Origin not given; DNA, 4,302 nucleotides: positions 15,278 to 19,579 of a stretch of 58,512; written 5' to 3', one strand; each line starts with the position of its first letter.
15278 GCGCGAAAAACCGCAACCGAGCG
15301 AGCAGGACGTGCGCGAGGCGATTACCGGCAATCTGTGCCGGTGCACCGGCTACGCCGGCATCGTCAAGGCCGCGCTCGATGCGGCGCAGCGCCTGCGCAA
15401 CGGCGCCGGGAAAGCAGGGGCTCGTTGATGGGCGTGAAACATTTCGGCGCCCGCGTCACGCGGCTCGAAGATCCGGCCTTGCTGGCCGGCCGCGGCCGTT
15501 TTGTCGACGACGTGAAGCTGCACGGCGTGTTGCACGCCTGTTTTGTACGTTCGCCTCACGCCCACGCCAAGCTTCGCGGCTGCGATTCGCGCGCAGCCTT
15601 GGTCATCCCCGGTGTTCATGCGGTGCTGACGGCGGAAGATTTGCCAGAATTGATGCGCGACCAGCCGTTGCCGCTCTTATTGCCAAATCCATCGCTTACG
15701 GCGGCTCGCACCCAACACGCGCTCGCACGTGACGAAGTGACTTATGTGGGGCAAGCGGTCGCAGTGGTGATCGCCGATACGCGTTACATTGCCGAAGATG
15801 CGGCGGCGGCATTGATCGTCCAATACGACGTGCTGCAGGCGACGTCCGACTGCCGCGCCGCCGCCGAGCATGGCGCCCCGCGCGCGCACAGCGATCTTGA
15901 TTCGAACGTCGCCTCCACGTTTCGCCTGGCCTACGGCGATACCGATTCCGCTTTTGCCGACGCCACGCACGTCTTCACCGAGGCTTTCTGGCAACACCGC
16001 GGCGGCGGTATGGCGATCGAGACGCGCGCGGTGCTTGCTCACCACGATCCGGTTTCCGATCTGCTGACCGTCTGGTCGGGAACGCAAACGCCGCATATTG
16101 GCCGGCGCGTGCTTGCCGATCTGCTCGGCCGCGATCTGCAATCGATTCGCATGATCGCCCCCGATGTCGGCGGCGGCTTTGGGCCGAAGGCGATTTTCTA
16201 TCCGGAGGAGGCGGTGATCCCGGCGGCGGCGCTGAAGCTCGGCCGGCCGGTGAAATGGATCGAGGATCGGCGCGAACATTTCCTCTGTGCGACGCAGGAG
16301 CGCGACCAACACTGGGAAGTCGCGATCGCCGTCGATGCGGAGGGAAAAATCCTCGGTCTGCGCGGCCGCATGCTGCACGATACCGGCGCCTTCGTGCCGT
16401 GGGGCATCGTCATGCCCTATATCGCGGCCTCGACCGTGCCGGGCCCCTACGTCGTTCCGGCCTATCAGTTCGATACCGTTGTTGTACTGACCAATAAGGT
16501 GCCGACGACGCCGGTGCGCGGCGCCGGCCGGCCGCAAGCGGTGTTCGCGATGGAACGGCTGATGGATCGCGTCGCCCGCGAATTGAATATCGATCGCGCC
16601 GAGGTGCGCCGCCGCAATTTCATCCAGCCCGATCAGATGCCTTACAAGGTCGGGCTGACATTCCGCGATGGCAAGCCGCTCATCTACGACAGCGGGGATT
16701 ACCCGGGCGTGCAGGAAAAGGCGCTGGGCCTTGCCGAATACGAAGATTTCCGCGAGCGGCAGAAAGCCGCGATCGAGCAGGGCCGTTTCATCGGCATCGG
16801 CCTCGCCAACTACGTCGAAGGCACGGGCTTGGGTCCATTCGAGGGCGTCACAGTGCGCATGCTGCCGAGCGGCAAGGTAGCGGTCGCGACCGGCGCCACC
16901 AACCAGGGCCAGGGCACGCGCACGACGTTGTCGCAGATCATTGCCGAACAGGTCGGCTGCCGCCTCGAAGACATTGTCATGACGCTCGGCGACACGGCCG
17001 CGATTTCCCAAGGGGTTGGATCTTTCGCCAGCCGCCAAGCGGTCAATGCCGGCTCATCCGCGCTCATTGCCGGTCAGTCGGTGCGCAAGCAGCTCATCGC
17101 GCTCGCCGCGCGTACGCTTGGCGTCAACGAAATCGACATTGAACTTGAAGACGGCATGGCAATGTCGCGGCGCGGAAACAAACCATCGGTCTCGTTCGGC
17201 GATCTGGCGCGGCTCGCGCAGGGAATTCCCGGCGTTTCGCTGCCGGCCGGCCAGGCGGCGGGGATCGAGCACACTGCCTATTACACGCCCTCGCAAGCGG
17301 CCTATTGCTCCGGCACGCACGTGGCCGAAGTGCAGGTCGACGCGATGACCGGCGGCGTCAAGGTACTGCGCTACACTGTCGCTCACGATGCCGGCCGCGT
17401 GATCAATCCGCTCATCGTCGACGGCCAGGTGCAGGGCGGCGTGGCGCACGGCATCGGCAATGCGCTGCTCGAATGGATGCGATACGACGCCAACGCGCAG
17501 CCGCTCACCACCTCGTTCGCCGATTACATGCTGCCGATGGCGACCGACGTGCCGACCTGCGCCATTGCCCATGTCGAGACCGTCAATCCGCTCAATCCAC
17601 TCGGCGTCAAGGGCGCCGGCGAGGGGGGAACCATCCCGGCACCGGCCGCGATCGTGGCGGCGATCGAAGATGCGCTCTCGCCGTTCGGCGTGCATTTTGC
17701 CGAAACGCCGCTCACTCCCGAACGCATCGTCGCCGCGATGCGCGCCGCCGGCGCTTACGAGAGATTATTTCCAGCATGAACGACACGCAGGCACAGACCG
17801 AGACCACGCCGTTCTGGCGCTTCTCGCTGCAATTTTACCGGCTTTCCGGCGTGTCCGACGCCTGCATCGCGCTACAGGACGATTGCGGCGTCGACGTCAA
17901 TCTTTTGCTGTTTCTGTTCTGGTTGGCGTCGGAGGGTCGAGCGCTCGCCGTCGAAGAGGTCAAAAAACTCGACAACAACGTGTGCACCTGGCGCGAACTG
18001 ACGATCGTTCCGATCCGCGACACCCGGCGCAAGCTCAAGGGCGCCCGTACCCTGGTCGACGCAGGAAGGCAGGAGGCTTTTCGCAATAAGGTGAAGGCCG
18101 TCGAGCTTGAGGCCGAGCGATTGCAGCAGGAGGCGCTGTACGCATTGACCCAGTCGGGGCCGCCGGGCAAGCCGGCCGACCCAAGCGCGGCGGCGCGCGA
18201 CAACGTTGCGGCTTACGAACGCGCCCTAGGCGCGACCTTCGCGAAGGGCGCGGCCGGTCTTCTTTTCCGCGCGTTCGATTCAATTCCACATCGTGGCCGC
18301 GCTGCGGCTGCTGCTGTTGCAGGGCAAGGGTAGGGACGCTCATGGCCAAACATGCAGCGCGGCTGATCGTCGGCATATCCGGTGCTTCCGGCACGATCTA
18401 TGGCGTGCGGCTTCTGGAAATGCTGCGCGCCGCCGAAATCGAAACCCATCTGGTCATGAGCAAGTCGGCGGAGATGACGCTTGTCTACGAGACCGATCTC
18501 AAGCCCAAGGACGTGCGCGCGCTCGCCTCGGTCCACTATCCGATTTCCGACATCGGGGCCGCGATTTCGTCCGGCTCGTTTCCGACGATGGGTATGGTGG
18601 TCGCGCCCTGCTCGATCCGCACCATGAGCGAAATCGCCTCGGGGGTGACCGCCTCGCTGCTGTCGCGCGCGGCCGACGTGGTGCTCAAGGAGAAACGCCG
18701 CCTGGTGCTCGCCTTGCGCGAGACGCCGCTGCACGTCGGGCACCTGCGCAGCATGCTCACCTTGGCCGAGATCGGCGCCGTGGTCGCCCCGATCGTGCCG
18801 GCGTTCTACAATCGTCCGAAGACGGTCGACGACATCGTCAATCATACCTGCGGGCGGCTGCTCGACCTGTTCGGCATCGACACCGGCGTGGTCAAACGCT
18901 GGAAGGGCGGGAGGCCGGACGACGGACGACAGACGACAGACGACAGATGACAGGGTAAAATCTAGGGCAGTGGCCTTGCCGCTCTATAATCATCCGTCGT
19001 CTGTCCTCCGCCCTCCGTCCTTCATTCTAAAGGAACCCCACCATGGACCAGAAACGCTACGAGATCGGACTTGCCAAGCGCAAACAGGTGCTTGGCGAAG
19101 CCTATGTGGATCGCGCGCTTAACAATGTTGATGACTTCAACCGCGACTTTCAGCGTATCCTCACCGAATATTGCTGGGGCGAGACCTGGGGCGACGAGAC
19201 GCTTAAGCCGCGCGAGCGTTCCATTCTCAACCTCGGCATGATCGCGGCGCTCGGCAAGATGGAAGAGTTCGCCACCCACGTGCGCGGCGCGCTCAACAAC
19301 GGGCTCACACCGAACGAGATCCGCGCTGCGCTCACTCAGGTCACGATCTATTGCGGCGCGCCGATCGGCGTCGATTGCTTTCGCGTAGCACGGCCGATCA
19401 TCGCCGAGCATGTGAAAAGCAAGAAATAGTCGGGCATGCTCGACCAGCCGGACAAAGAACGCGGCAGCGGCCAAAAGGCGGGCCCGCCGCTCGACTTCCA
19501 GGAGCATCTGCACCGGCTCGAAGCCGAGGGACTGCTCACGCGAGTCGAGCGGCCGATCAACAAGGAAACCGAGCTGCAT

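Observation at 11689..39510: Accessory catabolic island built around three divergent UbiD decarboxylases and a single UbiX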

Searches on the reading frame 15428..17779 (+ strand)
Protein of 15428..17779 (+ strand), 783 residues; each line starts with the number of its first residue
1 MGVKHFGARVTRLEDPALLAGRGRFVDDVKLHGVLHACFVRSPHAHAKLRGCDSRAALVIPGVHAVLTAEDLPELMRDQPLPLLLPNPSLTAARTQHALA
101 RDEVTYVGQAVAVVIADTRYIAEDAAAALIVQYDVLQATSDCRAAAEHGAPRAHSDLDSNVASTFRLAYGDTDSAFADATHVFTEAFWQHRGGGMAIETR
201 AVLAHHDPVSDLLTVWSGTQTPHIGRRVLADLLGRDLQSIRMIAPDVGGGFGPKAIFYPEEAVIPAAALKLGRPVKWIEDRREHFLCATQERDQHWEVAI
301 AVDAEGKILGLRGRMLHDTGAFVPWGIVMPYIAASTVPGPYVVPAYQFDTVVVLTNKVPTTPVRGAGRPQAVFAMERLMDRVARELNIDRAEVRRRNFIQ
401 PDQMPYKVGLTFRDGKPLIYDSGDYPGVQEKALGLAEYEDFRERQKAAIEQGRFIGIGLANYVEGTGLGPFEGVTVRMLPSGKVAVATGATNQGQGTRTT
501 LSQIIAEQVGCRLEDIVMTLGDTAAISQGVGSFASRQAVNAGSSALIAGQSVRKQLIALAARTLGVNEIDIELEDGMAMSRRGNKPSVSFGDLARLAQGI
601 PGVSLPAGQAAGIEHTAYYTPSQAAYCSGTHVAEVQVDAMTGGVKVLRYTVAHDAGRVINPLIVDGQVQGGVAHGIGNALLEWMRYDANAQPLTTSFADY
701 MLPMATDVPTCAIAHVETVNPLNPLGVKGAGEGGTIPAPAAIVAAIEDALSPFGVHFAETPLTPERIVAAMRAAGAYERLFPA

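Call 9: search_protein_families(library=pfam, proteins=[window:15428-17779:+])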
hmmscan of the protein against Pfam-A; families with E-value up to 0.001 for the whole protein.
window:15428-17779:+ (783 aa): 3 families
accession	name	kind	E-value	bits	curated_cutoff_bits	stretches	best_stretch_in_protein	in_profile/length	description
PF02738.23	MoCoBD_1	-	9.1e-78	261.2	27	1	154-398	2-244/244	Molybdopterin cofactor-binding domain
PF20256.3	MoCoBD_2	-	2e-73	247.8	27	1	433-709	3-283/283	Molybdopterin cofactor-binding domain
PF01315.27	Ald_Xan_dh_C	-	1.4e-26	93.4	31.3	1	21-136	2-109/110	Aldehyde oxidase and xanthine dehydrogenase, a/b hammerhead domain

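Call 14: search_protein_families(library=ncbifam, proteins=[window:15428-17779:+], max_evalue=0.00001)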
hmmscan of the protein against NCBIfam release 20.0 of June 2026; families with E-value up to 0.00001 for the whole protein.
window:15428-17779:+ (783 aa): 13 families
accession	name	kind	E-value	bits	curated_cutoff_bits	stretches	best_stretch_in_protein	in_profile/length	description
NF040766.1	CODH_aero_grp5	exception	1.8e-245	816.8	950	2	4-597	3-594/785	aerobic carbon-monoxide dehydrogenase large subunit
NF041018.1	glyceraldDH_alpha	equivalog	4.1e-190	633.8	790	1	6-768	3-741/741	glyceraldehyde dehydrogenase subunit alpha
TIGR02416.1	CO_dehy_Mo_lg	equivalog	1.8e-148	496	991.15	1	14-768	1-768/770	aerobic carbon-monoxide dehydrogenase large subunit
TIGR03194.1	4hydrxCoA_A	equivalog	1.8e-128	430.1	994.55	1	18-770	9-745/746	4-hydroxybenzoyl-CoA reductase subunit alpha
NF043082.1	XdhA_XDHase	equivalog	2e-121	406.5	780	1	7-775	2-756/758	xanthine dehydrogenase subunit XdhA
NF007426.0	PRK09970.1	equivalog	5e-116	388.6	916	1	4-775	4-759/761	xanthine dehydrogenase molybdenum-binding subunit XdhA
TIGR03196.1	pucD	equivalog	5.3e-87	292.9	783.65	1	13-769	10-756/763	xanthine dehydrogenase subunit D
TIGR03311.1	Se_dep_XDH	equivalog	7.2e-77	259.2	830.45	2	6-562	162-684/848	selenium-dependent xanthine dehydrogenase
NF045668.1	pterin_aldehy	equivalog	2.1e-73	247.8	1100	1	20-771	189-904/905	molybdopterin-dependent aldehyde oxidoreductase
TIGR02965.1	xanthine_xdhB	equivalog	3.1e-72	243.9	849.5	1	19-772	14-755/758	xanthine dehydrogenase molybdopterin binding subunit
TIGR03313.1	Se_sel_red_Mo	hypoth_equivalog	9.3e-65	218.8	1101.9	2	159-771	351-949/951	molybdopterin-dependent oxidoreductase Mo/Fe-S-binding subunit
NF041671.1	peri_hyde_PaoC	equivalog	6.5e-63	213.2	1180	1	7-772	19-732/735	aldehyde oxidoreductase molybdenum-binding subunit PaoC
TIGR02969.1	mam_aldehyde_ox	subfamily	7.8e-35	119.7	1912.3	2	21-543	591-1089/1330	aldehyde oxidase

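Call 75: search_solved_structures(query=window:15428-17779:+, max_evalue=1e-60)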
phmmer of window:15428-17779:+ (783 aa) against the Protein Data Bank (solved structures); distinct sequences matched with E-value up to 1e-60: 8.
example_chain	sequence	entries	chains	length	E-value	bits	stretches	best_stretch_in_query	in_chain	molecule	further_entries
1t3q_B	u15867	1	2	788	5.3e-138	464.8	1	4-771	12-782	quinoline 2-oxidoreductase large subunit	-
8uem_A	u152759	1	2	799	1.5e-136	460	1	8-773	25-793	Carbon monoxide dehydrogenase (Large chain), CoxL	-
7dqx_A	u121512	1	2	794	6.4e-135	454.6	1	6-773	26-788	6-hydroxypseudooxynicotine dehydrogenase complex subunit gamma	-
1ffu_B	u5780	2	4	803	1.3e-119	403.9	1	6-771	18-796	CUTL, MOLYBDOPROTEIN OF CARBON MONOXIDE DEHYDROGENASE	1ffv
1n5w_B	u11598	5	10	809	4.9e-113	382.2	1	6-751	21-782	Carbon monoxide dehydrogenase large chain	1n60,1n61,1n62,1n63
1zxi_B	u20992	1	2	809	6.5e-113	381.8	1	6-751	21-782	Carbon monoxide dehydrogenase large chain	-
4zoh_A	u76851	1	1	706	2.1e-111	376.8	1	6-750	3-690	Putative oxidoreductase molybdopterin-binding subunit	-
1rm6_A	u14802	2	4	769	1.9e-87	297.6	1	7-773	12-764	4-hydroxybenzoyl-CoA reductase alpha subunit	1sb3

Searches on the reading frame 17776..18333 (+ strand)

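Call 9: search_protein_families(library=pfam, proteins=[window:17776-18333:+])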
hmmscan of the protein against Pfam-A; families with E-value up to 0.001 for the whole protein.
window:17776-18333:+ (185 aa): 1 family
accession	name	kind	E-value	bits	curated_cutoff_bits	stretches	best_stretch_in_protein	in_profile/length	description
PF09523.15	DUF2390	-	1.9e-31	109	25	1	13-121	2-106/106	Protein of unknown function (DUF2390)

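Call 14: search_protein_families(library=ncbifam, proteins=[window:17776-18333:+], max_evalue=0.00001)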
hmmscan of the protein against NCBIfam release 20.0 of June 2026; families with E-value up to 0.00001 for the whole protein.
window:17776-18333:+ (185 aa): 1 family
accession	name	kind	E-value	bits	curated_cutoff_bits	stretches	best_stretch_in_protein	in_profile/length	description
TIGR02444.1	TIGR02444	hypoth_equivalog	1.4e-30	106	48.3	1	13-124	4-115/116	TIGR02444 family protein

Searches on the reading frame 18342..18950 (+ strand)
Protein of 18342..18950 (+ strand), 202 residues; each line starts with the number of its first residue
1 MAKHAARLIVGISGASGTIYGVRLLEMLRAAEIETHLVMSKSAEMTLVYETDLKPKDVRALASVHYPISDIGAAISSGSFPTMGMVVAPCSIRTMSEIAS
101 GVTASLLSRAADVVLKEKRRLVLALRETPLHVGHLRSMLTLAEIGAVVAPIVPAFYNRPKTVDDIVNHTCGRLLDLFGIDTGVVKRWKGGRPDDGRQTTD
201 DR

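Call 9: search_protein_families(library=pfam, proteins=[window:18342-18950:+])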
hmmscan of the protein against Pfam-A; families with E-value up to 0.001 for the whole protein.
window:18342-18950:+ (202 aa): 1 family
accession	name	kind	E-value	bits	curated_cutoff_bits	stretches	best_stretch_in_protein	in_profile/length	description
PF02441.25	Flavoprotein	-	1.7e-41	141.9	22.7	1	7-174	2-159/162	Flavoprotein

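Call 14: search_protein_families(library=ncbifam, proteins=[window:18342-18950:+], max_evalue=0.00001)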
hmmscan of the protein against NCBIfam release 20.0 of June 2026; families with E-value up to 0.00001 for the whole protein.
window:18342-18950:+ (202 aa): 4 families
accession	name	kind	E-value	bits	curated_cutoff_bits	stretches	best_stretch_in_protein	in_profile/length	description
NF004685.0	PRK06029.1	subfamily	5.7e-76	254.8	188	1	6-189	2-186/187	UbiX family flavin prenyltransferase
NF041206.1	VdcB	exception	2.4e-72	242.5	290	1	7-189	1-184/184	non-oxidative hydroxyarylic acid decarboxylases subunit B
TIGR00421.1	ubiX_pad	subfamily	7.2e-71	237.7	108.9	1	7-187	1-181/181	UbiX family flavin prenyltransferase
NF041218.1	BagM_FevK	exception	5.9e-67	225.2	420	1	7-190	2-186/215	bagremycin/ferroverdin biosynthesis UbiX family decarboxylase BagM/FevK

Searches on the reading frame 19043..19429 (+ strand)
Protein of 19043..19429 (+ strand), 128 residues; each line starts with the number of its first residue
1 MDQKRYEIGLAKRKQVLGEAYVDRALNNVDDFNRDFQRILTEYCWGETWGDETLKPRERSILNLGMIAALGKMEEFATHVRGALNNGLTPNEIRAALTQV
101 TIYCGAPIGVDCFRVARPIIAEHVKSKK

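Call 9: search_protein_families(library=pfam, proteins=[window:19043-19429:+])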
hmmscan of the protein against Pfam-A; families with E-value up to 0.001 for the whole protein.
window:19043-19429:+ (128 aa): 1 family
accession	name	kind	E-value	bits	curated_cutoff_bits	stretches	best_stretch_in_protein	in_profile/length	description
PF02627.25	CMD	-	1.4e-18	67.1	23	1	35-117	2-83/84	Carboxymuconolactone decarboxylase family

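Call 14: search_protein_families(library=ncbifam, proteins=[window:19043-19429:+], max_evalue=0.00001)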
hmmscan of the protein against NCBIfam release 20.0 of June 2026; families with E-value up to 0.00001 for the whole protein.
window:19043-19429:+ (128 aa): 3 families
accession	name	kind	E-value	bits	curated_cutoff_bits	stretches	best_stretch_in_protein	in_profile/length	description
NF051488.1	bifunc_PcaDC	exception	5.1e-42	144.3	390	1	3-122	256-375/375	bifunctional 3-oxoadipate enol-lactonase/4-carboxymuconolactone decarboxylase PcaDC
TIGR02425.1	decarb_PcaC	equivalog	5.7e-40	136.3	155.7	1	3-122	2-121/123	4-carboxymuconolactone decarboxylase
NF051487.1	bifunc_PcaCD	exception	2e-32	112.8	430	1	3-122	3-126/413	bifunctional 4-carboxymuconolactone decarboxylase/3-oxoadipate enol-lactonase PcaCD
